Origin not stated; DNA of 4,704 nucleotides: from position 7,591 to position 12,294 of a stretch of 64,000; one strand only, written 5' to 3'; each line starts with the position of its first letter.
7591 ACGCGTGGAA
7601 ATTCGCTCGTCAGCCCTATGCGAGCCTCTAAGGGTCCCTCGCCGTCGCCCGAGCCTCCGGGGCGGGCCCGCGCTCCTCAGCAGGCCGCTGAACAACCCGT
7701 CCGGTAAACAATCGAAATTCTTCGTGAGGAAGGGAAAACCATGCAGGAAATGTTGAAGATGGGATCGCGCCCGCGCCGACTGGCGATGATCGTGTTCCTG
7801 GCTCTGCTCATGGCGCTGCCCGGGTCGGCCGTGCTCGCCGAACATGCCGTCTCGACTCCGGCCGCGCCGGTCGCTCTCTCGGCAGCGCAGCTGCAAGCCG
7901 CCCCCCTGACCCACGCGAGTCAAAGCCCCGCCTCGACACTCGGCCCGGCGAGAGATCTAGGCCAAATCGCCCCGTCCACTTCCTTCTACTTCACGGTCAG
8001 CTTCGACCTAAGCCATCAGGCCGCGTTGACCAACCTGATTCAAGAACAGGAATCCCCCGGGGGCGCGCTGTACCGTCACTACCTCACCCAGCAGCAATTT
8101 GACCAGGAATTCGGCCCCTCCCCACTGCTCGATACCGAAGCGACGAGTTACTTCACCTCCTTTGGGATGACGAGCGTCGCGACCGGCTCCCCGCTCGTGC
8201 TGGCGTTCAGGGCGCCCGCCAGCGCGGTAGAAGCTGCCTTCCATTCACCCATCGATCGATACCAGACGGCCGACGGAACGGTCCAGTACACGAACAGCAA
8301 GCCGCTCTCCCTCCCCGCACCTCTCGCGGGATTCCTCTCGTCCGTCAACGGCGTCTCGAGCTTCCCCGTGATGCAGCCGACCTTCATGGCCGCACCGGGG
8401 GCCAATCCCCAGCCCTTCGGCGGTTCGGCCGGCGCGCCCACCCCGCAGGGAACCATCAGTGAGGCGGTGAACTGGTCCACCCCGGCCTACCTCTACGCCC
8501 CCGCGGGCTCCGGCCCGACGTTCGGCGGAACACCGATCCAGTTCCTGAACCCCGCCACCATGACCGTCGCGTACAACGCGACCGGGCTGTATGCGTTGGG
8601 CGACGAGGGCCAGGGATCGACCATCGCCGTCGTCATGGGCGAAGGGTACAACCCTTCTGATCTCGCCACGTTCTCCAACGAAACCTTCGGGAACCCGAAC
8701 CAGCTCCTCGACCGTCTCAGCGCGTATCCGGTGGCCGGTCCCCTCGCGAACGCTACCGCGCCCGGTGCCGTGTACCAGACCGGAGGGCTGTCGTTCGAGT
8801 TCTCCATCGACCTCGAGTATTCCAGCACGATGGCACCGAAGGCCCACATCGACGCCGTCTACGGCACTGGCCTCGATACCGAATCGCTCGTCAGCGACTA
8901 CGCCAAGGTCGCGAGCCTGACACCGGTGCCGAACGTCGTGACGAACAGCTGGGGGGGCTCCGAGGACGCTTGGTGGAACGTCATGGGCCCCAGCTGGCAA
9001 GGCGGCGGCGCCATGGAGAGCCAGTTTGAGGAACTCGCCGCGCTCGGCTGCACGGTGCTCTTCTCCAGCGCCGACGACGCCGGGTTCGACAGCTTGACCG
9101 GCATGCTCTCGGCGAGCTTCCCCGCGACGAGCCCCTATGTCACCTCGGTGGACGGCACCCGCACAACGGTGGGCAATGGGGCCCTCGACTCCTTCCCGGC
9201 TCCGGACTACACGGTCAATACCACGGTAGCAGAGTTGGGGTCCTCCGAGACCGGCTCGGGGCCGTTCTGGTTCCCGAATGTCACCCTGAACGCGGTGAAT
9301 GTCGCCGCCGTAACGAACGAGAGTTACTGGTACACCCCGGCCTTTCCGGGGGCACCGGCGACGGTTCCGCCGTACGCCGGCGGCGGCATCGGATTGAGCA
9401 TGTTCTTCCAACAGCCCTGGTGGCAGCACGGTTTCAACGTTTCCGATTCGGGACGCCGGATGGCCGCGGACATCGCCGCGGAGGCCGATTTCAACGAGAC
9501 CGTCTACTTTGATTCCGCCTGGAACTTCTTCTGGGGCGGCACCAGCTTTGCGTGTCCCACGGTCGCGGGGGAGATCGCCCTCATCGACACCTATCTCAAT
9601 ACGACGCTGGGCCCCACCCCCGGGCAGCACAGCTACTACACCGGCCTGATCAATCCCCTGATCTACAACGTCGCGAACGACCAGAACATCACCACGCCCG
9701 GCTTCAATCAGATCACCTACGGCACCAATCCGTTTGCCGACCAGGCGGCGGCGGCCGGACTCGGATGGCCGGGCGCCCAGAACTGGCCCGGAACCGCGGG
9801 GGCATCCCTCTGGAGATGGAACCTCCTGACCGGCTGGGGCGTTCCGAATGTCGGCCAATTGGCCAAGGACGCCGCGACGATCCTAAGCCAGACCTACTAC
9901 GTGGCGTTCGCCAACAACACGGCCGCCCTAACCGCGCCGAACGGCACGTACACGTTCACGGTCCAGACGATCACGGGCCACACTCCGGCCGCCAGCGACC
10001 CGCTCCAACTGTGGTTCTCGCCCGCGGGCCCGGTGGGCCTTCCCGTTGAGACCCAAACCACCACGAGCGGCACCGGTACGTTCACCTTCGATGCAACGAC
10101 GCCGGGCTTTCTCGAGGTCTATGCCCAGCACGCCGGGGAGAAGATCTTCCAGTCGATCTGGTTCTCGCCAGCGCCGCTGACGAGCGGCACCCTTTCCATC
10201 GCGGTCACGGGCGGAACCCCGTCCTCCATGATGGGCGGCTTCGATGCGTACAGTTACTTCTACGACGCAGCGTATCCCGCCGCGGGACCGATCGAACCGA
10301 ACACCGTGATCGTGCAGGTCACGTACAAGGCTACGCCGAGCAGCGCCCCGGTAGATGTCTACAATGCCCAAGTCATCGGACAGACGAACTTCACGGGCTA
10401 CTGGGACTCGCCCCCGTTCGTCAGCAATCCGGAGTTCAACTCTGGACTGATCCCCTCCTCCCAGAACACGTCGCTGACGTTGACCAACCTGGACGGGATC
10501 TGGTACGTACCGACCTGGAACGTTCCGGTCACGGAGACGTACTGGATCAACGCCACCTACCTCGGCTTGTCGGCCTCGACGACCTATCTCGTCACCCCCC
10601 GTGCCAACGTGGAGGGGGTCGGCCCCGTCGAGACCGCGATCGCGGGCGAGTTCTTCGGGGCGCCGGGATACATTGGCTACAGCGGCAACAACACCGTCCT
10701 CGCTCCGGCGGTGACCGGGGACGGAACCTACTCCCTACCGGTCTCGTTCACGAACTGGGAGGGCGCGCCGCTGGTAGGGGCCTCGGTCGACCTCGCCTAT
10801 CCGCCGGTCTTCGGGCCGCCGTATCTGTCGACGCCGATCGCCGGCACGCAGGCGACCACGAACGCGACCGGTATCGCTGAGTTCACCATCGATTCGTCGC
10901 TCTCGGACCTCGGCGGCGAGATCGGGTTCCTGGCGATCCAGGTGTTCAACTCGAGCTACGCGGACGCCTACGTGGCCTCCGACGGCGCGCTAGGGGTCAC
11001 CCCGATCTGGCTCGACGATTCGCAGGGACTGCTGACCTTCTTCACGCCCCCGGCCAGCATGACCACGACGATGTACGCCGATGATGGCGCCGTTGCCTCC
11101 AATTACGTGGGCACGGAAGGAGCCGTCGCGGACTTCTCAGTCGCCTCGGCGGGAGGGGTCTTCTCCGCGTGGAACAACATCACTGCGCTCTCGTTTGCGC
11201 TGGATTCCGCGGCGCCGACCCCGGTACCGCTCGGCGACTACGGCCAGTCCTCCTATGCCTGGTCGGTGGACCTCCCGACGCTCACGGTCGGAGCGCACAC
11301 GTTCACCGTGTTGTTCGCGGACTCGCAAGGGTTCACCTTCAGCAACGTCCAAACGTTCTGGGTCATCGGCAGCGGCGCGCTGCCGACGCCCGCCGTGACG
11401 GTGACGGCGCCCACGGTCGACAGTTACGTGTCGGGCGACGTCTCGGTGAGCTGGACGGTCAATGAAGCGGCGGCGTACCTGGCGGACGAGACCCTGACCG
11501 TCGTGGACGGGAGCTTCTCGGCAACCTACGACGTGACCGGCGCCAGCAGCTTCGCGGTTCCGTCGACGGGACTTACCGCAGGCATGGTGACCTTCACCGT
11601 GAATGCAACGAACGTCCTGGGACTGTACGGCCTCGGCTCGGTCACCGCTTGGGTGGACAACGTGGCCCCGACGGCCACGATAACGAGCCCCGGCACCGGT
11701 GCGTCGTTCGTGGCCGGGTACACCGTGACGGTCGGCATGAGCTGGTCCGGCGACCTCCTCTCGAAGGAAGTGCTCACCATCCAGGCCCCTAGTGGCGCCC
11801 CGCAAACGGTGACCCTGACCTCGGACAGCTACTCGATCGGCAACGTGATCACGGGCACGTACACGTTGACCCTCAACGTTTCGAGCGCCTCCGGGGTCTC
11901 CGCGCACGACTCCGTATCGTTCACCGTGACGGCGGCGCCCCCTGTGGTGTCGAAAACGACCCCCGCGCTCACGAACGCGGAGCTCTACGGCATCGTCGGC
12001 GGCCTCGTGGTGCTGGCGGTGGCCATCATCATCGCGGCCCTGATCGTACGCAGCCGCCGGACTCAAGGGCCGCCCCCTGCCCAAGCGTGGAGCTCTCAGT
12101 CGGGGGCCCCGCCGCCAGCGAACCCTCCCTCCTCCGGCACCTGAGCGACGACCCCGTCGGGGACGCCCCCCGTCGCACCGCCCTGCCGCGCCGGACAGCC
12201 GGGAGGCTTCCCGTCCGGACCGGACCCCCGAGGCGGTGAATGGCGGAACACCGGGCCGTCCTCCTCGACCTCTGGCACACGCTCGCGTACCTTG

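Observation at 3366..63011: Three unrelated membrane-anchored proteins share a Pro-rich cytoplasmic C-terminal tail ending in GPPSG / PPSSG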

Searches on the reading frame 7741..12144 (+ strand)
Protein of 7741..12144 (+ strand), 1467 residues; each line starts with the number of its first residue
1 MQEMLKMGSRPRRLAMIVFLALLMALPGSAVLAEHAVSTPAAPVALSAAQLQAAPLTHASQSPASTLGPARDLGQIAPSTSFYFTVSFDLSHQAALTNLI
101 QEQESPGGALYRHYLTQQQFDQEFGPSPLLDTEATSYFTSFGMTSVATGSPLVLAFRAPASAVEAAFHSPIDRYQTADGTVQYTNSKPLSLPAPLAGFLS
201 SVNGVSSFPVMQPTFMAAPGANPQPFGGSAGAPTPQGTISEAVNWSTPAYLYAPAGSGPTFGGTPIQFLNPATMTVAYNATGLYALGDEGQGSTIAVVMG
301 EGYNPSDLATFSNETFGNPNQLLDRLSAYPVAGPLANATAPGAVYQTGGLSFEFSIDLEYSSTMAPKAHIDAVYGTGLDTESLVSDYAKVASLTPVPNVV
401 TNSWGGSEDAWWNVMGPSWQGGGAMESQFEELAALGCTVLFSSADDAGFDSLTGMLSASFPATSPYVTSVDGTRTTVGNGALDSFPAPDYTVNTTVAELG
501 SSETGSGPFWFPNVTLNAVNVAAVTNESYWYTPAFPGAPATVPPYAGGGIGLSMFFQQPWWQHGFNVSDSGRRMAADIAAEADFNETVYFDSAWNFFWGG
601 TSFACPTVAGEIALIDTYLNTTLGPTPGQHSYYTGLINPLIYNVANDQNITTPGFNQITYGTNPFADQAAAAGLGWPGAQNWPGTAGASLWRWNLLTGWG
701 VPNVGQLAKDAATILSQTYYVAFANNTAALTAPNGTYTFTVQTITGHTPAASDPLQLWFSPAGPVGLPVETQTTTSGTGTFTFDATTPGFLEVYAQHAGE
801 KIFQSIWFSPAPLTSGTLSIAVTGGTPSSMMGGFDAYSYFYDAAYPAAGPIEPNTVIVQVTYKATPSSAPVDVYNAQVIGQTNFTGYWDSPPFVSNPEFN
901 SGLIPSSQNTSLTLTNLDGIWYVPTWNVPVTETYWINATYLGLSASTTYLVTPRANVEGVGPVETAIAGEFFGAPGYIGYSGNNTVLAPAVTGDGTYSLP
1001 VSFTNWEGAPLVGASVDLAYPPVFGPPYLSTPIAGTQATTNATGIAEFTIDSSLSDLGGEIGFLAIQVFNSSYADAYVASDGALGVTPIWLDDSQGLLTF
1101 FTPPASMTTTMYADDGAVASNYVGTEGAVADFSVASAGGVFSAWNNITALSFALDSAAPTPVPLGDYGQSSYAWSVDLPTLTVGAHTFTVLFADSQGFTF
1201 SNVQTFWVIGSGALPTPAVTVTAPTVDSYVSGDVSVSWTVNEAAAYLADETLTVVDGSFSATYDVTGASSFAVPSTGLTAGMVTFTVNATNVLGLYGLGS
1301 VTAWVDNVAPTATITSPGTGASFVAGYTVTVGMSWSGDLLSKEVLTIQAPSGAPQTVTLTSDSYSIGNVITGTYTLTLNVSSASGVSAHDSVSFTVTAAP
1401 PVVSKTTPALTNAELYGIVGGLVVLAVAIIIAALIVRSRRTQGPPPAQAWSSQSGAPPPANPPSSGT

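Call 4: search_protein_families(library=pfam, proteins=[window:7741-12144:+], max_evalue=0.01)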
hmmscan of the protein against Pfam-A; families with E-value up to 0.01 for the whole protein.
window:7741-12144:+ (1467 aa): 1 family
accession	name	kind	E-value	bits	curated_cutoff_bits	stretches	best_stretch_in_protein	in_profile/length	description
PF09286.16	Pro-kuma_activ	-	5.1e-18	66.1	23.5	1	71-208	4-143/143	Pro-kumamolisin, activation domain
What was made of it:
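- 7741..12144 (+): S53 (sedolisin/kumamolisin-type) peptidase with a long C-terminal Ig-like region and a C-terminal TM. Pfam Pro-kuma_activ (call 4).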

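Call 25: find_related_loci(query=window:7741-12144:+, collection=genome_contigs, flank=10000)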
Query window:7741-12144:+ (1467 aa) in genome_contigs; peptide patterns used: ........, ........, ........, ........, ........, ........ (x = any residue, [..] = any of these).
70 stretches matched a pattern; 1 encode a relative of the query (tblastn E <= 1e-3); 1 distinct loci.
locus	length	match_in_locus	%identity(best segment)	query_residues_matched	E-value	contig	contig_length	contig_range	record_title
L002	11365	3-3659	74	252-1467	0e+0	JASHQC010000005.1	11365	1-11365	MAG: Thermoplasmata archaeon isolate JOPF065 JOPF_A102_contig_7902, whole genome shotgun sequence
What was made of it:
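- Tried and rejected: genome_contigs scan with S53 gave only one locus (call 25).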

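Call 28: find_homologous_proteins(query=window:7741-12144:+, max_evalue=0.00001)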
Query window:7741-12144:+ (1467 aa): 36 proteins with E <= 0.00001 among 8000 candidates.
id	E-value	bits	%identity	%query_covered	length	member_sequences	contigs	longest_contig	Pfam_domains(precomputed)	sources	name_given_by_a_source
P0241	0.0e+0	3244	100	100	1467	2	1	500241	PF09286.17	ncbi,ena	-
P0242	0.0e+0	2535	80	98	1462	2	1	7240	PF09286.17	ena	-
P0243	0.0e+0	2284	73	100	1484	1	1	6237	PF09286.17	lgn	-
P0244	0.0e+0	2151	70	99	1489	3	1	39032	PF09286.17,PF00082.28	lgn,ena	-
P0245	0.0e+0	1884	67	90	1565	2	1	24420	PF09286.17,PF22352.3,PF00801.27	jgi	-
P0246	0.0e+0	1115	43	98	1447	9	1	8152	PF09286.17,PF00082.28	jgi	jgi:kumamolisin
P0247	0.0e+0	1105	44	98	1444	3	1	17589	PF09286.17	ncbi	-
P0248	0.0e+0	1099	44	96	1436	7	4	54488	PF09286.17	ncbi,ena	-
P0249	0.0e+0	1092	43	99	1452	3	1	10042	PF09286.17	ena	-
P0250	0.0e+0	1090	43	95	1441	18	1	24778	PF09286.17,PF00082.28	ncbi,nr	ncbi:MAG: protease pro-enzyme activation domain-containing protein [Methanomassiliicoccales archaeon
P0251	0.0e+0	1080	43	97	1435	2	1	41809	PF09286.17,PF02369.23,PF00082.28,PF04234.19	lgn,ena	-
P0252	0.0e+0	1076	43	98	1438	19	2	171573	PF09286.17,PF17957.8,PF00082.28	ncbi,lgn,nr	ncbi:MAG: S8 family serine peptidase [Thermoplasmata archaeon]|nr:S8 family serine peptidase [Candid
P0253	0.0e+0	1075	43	97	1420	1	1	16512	PF09286.17,PF00082.28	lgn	-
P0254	0.0e+0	1052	43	97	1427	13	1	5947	PF09286.17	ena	-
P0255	0.0e+0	1051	44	92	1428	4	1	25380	PF09286.17,PF17957.8,PF00082.28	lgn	-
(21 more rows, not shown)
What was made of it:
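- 7741..12144 (+): Orthologues in call 28.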

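Call 73: search_protein_families(library=ncbifam, proteins=[window:7741-12144:+], max_evalue=10)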
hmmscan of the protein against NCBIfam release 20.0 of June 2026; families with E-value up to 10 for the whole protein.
window:7741-12144:+ (1467 aa): 0 families

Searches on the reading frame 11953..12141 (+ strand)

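Call 73: search_protein_families(library=ncbifam, proteins=[window:11953-12141:+], max_evalue=10)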
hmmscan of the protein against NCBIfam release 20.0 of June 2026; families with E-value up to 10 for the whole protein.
seq(63 aa): 4 families
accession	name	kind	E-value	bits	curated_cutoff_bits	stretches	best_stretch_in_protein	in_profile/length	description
TIGR03949.1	bact_IIb_cerein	subfamily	0.0045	16.8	21.5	1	6-31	4-30/45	class IIb bacteriocin, lactobin A/cerein 7B family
TIGR04360.1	other_trbK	hypoth_equivalog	0.045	14.1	33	1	18-50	5-37/73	putative entry exclusion protein TrbK-alt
NF041738.1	GG_III-CTERM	domain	0.09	12.7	22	1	14-36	4-26/28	GGIII-like transmembrane region-containing protein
NF051874.1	PVV_CTERM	equivalog_domain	0.11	12.4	27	1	13-37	11-33/38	PVV-CTERM domain-containing choice-of-anchor G protein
